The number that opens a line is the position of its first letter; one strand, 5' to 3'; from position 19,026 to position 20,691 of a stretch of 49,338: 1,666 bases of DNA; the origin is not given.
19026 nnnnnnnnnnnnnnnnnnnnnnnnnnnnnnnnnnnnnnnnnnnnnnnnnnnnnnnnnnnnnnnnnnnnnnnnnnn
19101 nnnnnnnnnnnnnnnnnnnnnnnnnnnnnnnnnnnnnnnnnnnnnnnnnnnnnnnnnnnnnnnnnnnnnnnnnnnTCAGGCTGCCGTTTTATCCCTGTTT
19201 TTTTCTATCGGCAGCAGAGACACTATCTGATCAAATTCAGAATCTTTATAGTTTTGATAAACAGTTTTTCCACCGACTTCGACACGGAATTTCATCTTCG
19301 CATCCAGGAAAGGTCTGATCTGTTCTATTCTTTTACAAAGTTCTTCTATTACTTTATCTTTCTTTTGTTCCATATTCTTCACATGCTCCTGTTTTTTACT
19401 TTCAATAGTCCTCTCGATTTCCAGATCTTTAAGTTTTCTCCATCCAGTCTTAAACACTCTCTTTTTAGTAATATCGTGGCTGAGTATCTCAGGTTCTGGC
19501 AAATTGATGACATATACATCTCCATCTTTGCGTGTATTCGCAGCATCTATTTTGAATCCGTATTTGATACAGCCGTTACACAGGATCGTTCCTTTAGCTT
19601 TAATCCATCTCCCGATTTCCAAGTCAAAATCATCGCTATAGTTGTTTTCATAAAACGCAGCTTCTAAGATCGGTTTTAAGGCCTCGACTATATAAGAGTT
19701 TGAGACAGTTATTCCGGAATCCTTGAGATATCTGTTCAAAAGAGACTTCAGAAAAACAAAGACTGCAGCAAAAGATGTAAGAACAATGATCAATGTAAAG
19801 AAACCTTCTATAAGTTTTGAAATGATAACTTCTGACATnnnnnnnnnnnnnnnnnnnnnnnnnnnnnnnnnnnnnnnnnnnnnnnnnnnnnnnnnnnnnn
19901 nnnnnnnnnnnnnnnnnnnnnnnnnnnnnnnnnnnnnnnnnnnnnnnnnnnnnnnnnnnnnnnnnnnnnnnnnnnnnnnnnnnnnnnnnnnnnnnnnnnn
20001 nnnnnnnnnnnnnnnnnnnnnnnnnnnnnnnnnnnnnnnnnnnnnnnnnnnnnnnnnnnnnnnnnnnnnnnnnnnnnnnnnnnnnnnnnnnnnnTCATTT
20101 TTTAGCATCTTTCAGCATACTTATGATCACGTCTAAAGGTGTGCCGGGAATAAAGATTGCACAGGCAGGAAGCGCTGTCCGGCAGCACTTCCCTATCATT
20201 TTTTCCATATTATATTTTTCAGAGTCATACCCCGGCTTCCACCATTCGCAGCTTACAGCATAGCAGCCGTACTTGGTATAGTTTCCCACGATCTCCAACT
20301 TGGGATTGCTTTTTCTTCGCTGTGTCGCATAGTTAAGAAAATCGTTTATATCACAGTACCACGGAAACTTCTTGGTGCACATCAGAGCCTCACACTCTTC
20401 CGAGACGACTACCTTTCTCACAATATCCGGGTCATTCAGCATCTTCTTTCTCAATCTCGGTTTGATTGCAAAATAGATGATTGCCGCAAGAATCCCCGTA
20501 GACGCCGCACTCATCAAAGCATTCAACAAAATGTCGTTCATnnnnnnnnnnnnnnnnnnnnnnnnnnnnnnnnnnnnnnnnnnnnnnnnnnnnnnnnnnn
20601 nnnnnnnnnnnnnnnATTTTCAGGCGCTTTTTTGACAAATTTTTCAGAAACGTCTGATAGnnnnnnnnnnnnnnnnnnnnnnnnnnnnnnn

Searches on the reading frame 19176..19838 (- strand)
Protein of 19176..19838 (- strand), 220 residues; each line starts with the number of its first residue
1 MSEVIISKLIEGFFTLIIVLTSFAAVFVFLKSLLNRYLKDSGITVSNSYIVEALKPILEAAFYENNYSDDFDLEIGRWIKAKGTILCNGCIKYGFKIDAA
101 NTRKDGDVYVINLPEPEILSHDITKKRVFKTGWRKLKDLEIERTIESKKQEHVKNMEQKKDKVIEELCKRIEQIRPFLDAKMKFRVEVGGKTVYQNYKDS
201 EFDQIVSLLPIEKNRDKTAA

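Call 9: search_protein_families(library=pfam, proteins=[window:19176-19838:-], max_evalue=0.01)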
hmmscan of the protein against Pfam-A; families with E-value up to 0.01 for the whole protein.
window:19176-19838:- (220 aa): 1 family
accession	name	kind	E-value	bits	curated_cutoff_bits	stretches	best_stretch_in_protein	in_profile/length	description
PF14014.11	DUF4230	-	1.5e-06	28.8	27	1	62-178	11-138/148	Protein of unknown function (DUF4230)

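Call 19: find_encoding_contigs(protein=window:19176-19838:-, flank=10000, max_places=8)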
Protein window:19176-19838:- (220 aa): no gene with exactly this product is on record in the collection.

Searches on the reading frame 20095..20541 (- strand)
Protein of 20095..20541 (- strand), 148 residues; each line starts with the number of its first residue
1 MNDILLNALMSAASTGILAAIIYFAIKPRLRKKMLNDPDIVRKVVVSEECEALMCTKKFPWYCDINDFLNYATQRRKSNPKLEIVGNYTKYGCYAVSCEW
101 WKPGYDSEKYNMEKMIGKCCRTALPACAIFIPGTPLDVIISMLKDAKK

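Call 9: search_protein_families(library=pfam, proteins=[window:20095-20541:-], max_evalue=0.01)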
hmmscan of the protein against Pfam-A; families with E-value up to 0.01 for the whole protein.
window:20095-20541:- (148 aa): 0 families

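Call 38: find_encoding_contigs(protein=window:20095-20541:-, flank=10000, max_places=8)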
Protein window:20095-20541:- (148 aa): no gene with exactly this product is on record in the collection.

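Call 39: find_homologous_proteins(query=window:20095-20541:-, max_evalue=0.001)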
Query window:20095-20541:- (148 aa): 1 proteins with E <= 0.001 among 7 candidates.
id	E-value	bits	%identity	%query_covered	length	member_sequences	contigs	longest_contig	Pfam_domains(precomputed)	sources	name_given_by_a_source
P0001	5.9e-86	304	91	100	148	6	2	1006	-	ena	-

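Call 41: search_protein_families(library=padloc, proteins=[window:20095-20541:-], max_evalue=0.001)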
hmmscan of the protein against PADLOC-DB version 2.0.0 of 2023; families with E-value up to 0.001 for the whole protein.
window:20095-20541:- (148 aa): 0 families

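Call 42: find_encoding_contigs(protein=P0001, flank=10000, max_places=10)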
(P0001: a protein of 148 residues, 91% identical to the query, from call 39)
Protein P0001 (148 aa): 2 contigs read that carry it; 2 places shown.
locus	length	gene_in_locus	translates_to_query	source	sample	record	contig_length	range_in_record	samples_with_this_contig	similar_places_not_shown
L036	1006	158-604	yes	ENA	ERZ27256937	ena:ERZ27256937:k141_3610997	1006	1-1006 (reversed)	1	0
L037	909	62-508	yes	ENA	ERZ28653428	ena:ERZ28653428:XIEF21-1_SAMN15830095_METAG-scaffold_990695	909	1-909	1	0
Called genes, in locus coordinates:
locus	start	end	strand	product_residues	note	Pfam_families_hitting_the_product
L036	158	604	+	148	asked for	-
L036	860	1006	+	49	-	?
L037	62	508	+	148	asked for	-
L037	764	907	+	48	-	?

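Call 77: search_solved_structures(query=window:20095-20541:-, max_evalue=10)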
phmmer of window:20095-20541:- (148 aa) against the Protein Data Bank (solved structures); distinct sequences matched with E-value up to 10: 0.
